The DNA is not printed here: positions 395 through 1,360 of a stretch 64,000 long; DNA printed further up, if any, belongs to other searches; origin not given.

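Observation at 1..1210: AT-rich two-gene cassette (222-aa protein plus coiled-coil TM protein) attached to glyA: copy 1 of 2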

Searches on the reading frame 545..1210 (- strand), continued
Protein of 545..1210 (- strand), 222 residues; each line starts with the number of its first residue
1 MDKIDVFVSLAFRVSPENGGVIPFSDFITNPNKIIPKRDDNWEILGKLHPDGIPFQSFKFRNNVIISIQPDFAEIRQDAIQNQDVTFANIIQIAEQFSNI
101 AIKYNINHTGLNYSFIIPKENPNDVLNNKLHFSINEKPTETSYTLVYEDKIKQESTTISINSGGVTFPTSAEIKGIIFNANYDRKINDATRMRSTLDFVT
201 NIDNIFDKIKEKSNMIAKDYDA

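Call 65: fold_search(model_id=the predicted structure, library=pdb)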
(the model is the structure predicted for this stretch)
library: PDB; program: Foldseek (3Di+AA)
matches with E <= 10: 1168; with E <= 0.001: 1
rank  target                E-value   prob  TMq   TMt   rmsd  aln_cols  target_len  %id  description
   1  6bm7_F                6.9e-04  1.00  0.33  0.26  11.8       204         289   10  Crystal structure of Trypanosoma brucei AdoMetDC/prozyme heterodimer in complex with pyrimidineamine inhibitor UTSAM56 (released 2018-01-03)
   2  5tvm_F                1.3e-03  0.99  0.33  0.26  11.7       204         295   10  Crystal structure of Trypanosoma brucei AdoMetDC/prozyme heterodimer (released 2017-01-11)
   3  6bm7_E                1.4e-03  0.99  0.33  0.26  11.8       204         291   10  Crystal structure of Trypanosoma brucei AdoMetDC/prozyme heterodimer in complex with pyrimidineamine inhibitor UTSAM56 (released 2018-01-03)
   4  2ns9_B                4.1e-03  0.63  0.20  0.26  18.2       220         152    9  Crystal structure of protein APE2225 from Aeropyrum pernix K1, Pfam COXG (released 2006-11-14)
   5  7qb6_A                6.9e-03  0.33  0.17  0.21  20.4       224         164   13  Crystal Structure of Medicago truncatula Nodulin 13 (MtN13) in complex with 3-carboxybenzophenone (released 2022-10-26)
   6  6e09_C                8.2e-03  0.18  0.14  0.13  18.7       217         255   12  Crystal Structure of Helicobacter pylori TlpA Chemoreceptor Ligand Binding Domain (released 2018-09-12)
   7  2ns9_A                1.0e-02  0.15  0.14  0.18  18.5       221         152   10  Crystal structure of protein APE2225 from Aeropyrum pernix K1, Pfam COXG (released 2006-11-14)
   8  3oji_B                2.3e-02  0.33  0.21  0.24  19.9       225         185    8  X-ray crystal structure of the Py13 -pyrabactin complex (released 2011-08-10)
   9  3aaa_A                2.5e-02  0.21  0.19  0.17  14.8       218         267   10  Crystal Structure of Actin capping protein in complex with V-1 (released 2010-08-04)
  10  9y9m_Y                2.5e-02  0.21  0.19  0.17  15.5       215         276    8  Capping protein bound to the barbed end of cofilactin (released 2026-03-04)
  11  2pcs                  2.5e-02  0.14  0.15  0.18  19.1       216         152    9  Crystal structure of conserved protein from Geobacillus kaustophilus (released 2007-04-10)
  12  4xrw                  2.6e-02  0.33  0.24  0.19  18.1       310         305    9  Crystal structure of the di-domain ARO/CYC BexL from the BE-7585A biosynthetic pathway (released 2015-12-02)
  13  9yim_Y                2.6e-02  0.16  0.18  0.16  18.9       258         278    8  Capping protein bound to the barbed end of F-actin (released 2026-03-04)
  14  7ds8_A                2.8e-02  0.21  0.19  0.16  14.7       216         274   10  Crystal structure of actin capping protein in complex with twinflin-1/CD2AP CPI chimera peptide (CDN-TWC) (released 2021-03-03)
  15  7ztq                  2.8e-02  0.20  0.20  0.19  21.6       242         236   11  Crystal structure of the carotenoid-binding protein domain from silkworm Bombyx mori (BmCBP) in the apoform (released 2022-10-26)
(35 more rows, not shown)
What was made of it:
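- Tried and rejected: Foldseek against PDB: the best hits (AdoMetDC prozyme, SRPBCC proteins, actin-capping protein) have TM<=0.33, so I rejected them as fold assignments (call 65).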

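Call 66: fold_search(model_id=the predicted structure, library=viral)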
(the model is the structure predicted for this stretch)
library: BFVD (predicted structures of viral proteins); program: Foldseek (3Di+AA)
matches with E <= 10: 1340; with E <= 0.001: 7
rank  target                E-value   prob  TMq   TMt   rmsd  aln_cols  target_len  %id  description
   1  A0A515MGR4            7.8e-09  1.00  0.55  0.60   6.2       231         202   12  (no name in the UniProt tables at hand)
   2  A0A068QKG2            1.6e-04  0.96  0.30  0.23  16.6       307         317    8  Uncharacterized protein [Armadillidium vulgare iridescent virus]
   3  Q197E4                1.9e-04  0.93  0.25  0.08  14.9       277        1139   11  Uncharacterized protein 016R [Invertebrate iridescent virus 3]
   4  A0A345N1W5            2.7e-04  0.94  0.26  0.16  13.0       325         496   10  (no name in the UniProt tables at hand)
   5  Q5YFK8                4.5e-04  0.96  0.31  0.09  14.1       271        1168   11  Uncharacterized protein [Singapore grouper iridovirus]
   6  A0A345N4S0            4.8e-04  0.95  0.28  0.20  12.4       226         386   12  (no name in the UniProt tables at hand)
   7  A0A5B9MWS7            8.5e-04  0.25  0.16  0.17  19.9       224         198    7  (no name in the UniProt tables at hand)
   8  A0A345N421            1.4e-03  0.91  0.28  0.23  11.7       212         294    8  (no name in the UniProt tables at hand)
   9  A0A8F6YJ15            1.5e-03  0.99  0.41  0.14   9.1       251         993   10  Uncharacterized protein (Fragment) [Rhinella marina erythrocytic-like virus]
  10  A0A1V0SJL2            3.8e-03  0.38  0.17  0.13  19.3       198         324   12  Uncharacterized protein [Klosneuvirus KNV1]
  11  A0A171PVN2            4.1e-03  0.15  0.11  0.12  17.5       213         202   10  Uncharacterized protein [Heliothis virescens ascovirus 3f]
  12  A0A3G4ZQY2            6.4e-03  0.15  0.14  0.07  18.6       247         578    8  SPX domain-containing protein [Terrestrivirus sp.]
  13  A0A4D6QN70            9.1e-03  0.30  0.20  0.09  12.4       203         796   13  Uncharacterized protein (Fragment) [Erythrocytic necrosis virus]
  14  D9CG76                1.5e-02  0.14  0.14  0.17  17.2       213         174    9  (no name in the UniProt tables at hand)
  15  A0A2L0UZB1            1.5e-02  0.08  0.12  0.07  25.4       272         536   12  Multi-sensor signal transduction histidine [Agrobacterium phage Atu_ph07]
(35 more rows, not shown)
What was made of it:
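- The A1 model's best structural neighbour is an unnamed viral protein in BFVD (A0A515MGR4, E=7.8e-9, TM 0.55/0.60, call 66).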

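Call 69: find_related_loci(query=A3, collection=metagenome_contigs, flank=8000)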
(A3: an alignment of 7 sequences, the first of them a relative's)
Query A3 (231 aa) in metagenome_contigs; peptide patterns used: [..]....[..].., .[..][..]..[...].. (x = any residue, [..] = any of these).
249 stretches matched a pattern; 2 encode a relative of the query (tblastn E <= 1e-3); 2 distinct loci.
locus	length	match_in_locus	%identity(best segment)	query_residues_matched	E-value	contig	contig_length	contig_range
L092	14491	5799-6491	100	1-231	1e-154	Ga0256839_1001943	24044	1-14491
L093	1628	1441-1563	66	191-231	9e-13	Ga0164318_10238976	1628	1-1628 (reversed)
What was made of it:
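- Tried and rejected: The metagenome scan returned only the known L084 contig and one fragment (call 69).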

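Call 70: find_related_loci(query=A3, collection=viral_contigs, flank=8000)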
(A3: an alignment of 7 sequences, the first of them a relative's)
Query A3 (231 aa) in viral_contigs; peptide patterns used: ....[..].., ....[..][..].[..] (x = any residue, [..] = any of these).
39 stretches matched a pattern, but none encodes a relative of the query by tblastn (E <= 1e-3).

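Call 71: find_related_loci(query=window:545-1210:-, collection=viral_contigs, flank=8000)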
Query window:545-1210:- (222 aa) in viral_contigs; peptide patterns used: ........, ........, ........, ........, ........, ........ (x = any residue, [..] = any of these).
71 stretches matched a pattern, but none encodes a relative of the query by tblastn (E <= 1e-3).

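Call 73: find_encoding_contigs(protein=P0003, flank=10000, max_places=3)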
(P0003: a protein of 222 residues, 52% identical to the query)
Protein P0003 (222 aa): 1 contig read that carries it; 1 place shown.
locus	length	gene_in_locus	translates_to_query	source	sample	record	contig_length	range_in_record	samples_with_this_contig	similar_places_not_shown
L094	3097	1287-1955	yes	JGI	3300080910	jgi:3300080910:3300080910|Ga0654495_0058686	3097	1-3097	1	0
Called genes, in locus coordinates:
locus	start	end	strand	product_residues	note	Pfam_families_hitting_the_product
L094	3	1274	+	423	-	?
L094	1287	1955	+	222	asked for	-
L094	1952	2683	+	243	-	PF07798:CCDC90-like (faint)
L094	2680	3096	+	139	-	?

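Call 74: find_encoding_contigs(protein=P0004, flank=10000, max_places=3)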
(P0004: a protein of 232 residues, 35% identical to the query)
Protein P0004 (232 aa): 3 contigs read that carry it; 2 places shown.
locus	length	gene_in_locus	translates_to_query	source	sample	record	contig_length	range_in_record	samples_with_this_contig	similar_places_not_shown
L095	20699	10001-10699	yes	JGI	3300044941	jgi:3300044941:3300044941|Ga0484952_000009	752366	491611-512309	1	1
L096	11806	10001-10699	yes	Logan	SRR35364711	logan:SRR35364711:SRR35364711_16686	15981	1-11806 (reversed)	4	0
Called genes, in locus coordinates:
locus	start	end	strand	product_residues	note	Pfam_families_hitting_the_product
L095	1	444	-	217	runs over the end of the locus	-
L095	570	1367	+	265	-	PF01618:MotA_ExbB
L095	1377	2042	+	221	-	PF13677:MotB_plug, PF00691:OmpA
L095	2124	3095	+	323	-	PF03741:TerC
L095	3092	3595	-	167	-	-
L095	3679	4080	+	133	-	-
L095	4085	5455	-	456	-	PF00291:PALP, PF00571:CBS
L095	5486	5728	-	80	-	PF04380:BMFP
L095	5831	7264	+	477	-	PF03109:ABC1, PF27536:UbiB_helical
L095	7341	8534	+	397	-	PF00764:Arginosuc_synth, PF20979:Arginosuc_syn_C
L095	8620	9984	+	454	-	PF00464:SHMT, PF00155:Aminotran_1_2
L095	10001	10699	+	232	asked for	-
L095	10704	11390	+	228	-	-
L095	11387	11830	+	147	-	PF22811:Zn_ribbon_NrdR, PF03477:ATP-cone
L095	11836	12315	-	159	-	PF02561:FliS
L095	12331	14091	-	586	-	PF02465:FliD_N, PF07196:Flagellin_IN (weak), PF07195:FliD_C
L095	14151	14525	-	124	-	-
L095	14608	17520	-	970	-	PF00669:Flagellin_N, PF00700:Flagellin_C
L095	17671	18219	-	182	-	-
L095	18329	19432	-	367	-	PF00515:TPR_1, PF07719:TPR_2, PF13424:TPR_12, PF13414:TPR_11, PF00515:TPR_1, PF07719:TPR_2, PF13414:TPR_11, PF00515:TPR_1, +15 more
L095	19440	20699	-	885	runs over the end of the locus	PF01411:tRNA-synt_2c, PF07973:tRNA_SAD, PF02272:DHHA1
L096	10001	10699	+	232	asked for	-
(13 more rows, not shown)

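Call 81: search_protein_families(library=pfam, proteins=[L094:1952-2680:+, L095:10704-11387:+, L089:3011-3688:+, L084:6487-6969:+, L087:8794-9249:+, L088:867-1316:+, L091:2273-2746:+], max_evalue=0.05)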
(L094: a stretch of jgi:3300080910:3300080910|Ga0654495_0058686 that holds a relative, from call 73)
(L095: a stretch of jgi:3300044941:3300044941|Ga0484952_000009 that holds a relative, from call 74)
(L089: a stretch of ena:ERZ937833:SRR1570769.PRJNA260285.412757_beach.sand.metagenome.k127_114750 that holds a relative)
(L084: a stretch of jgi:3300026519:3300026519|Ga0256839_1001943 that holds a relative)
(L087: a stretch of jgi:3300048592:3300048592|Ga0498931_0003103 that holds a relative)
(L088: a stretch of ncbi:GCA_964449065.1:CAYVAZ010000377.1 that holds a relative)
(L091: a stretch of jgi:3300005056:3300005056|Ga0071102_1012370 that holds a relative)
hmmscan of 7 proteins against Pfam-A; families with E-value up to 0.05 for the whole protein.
L094:1952-2680:+ (243 aa): 6 families
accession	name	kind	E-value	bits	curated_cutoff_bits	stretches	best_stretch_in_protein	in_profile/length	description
PF07798.16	CCDC90-like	-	1.4e-05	25.5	33.5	1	89-184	77-171/175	Coiled-coil domain-containing protein 90-like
PF01442.23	Apolipoprotein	-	0.0076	16.4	90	1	76-165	29-114/190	Apolipoprotein A1/A4/E domain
PF07889.17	DUF1664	-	0.0082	16.6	34.6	1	77-161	38-119/124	Protein of unknown function (DUF1664)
PF13307.12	Helicase_C_2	-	0.016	15.7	25.3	1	38-102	44-106/170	Helicase C-terminal domain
PF04513.17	Baculo_PEP_C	-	0.021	15.3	38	1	84-147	31-93/140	Baculovirus polyhedron envelope protein, PEP, C terminus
PF23203.1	KIF21A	-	0.031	14.5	28.5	1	84-160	27-107/161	KIF21A-like domain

L095:10704-11387:+ (228 aa): 2 families
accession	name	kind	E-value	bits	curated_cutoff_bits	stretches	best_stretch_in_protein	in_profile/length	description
PF10046.14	BLOC1_2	-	0.017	15.9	33.4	0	62-126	29-95/96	Biogenesis of lysosome-related organelles complex-1 subunit 2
PF05377.16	FlaC_arch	-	0.036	14.9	27.8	0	82-120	1-39/55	Flagella accessory protein C (FlaC)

L089:3011-3688:+ (226 aa): 4 families
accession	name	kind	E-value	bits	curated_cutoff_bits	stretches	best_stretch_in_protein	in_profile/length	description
PF14943.11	MRP-S26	-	0.0038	17.6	27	1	59-152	52-144/168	Mitochondrial ribosome subunit S26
PF11166.13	DUF2951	-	0.018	15.7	26.7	1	96-172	12-91/98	Protein of unknown function (DUF2951)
PF11559.13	ADIP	-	0.029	14.9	34.3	1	44-151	27-132/151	Afadin- and alpha -actinin-Binding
PF07168.17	Ureide_permease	-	0.042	13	27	0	106-176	138-215/359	Ureide permease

L084:6487-6969:+ (161 aa): 1 family
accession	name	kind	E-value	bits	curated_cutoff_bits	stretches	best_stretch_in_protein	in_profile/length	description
PF13086.12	AAA_11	-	0.028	14.6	27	1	14-153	94-178/257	AAA domain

L087:8794-9249:+ (152 aa): 0 families

L088:867-1316:+ (150 aa): 3 families
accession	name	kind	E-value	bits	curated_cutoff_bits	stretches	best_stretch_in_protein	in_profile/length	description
PF20277.3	CTD11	-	0.013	16.5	27.7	1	90-141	34-90/138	C-terminal domain 11 of the ABC-three component (ABC-3C) systems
PF18712.6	DUF5644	-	0.018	15.4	25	1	80-142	51-108/109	Family of unknown function (DUF5644)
PF01442.23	Apolipoprotein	-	0.04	14.1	90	0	94-138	52-96/190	Apolipoprotein A1/A4/E domain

L091:2273-2746:+ (158 aa): 0 families
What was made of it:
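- On PF07798 CCDC90-like (DUF1640): L095 B and L089 B gave no hit (call 81).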

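Call 83: search_protein_families(library=phrogs, proteins=[L091:118-675:+, L091:695-853:+, L091:860-1033:+, L091:1051-1401:+, L089:1302-2297:+, L089:360-1271:+, L084:7039-7776:+, L084:366-818:+, L087:6278-7393:+, L087:11346-11840:+], max_evalue=0.001)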
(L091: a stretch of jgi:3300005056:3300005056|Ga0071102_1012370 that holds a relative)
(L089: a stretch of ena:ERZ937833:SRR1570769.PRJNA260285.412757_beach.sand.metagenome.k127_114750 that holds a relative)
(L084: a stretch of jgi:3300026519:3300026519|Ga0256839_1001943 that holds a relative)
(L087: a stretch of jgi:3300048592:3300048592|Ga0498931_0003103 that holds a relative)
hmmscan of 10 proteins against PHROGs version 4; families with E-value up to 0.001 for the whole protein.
L091:118-675:+ (186 aa): 1 family
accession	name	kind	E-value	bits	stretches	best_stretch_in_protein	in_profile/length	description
phrog_37844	-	unknown function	1.7e-27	97.7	1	17-185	26-201/202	-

L091:695-853:+ (53 aa): 0 families

L091:860-1033:+ (58 aa): 0 families

L091:1051-1401:+ (117 aa): 0 families

L089:1302-2297:+ (332 aa): 0 families

L089:360-1271:+ (304 aa): 0 families

L084:7039-7776:+ (246 aa): 2 families
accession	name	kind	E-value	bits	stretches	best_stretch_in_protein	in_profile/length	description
phrog_31451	-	unknown function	3.5e-38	132.5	1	13-239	63-289/298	-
phrog_1033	-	DNA, RNA and nucleotide metabolism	0.00039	21.3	1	8-92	81-177/334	ParB-like partition protein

L084:366-818:+ (151 aa): 0 families

L087:6278-7393:+ (372 aa): 0 families

L087:11346-11840:+ (165 aa): 0 families
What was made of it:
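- L091 has a PHROG-matching neighbour (call 83).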
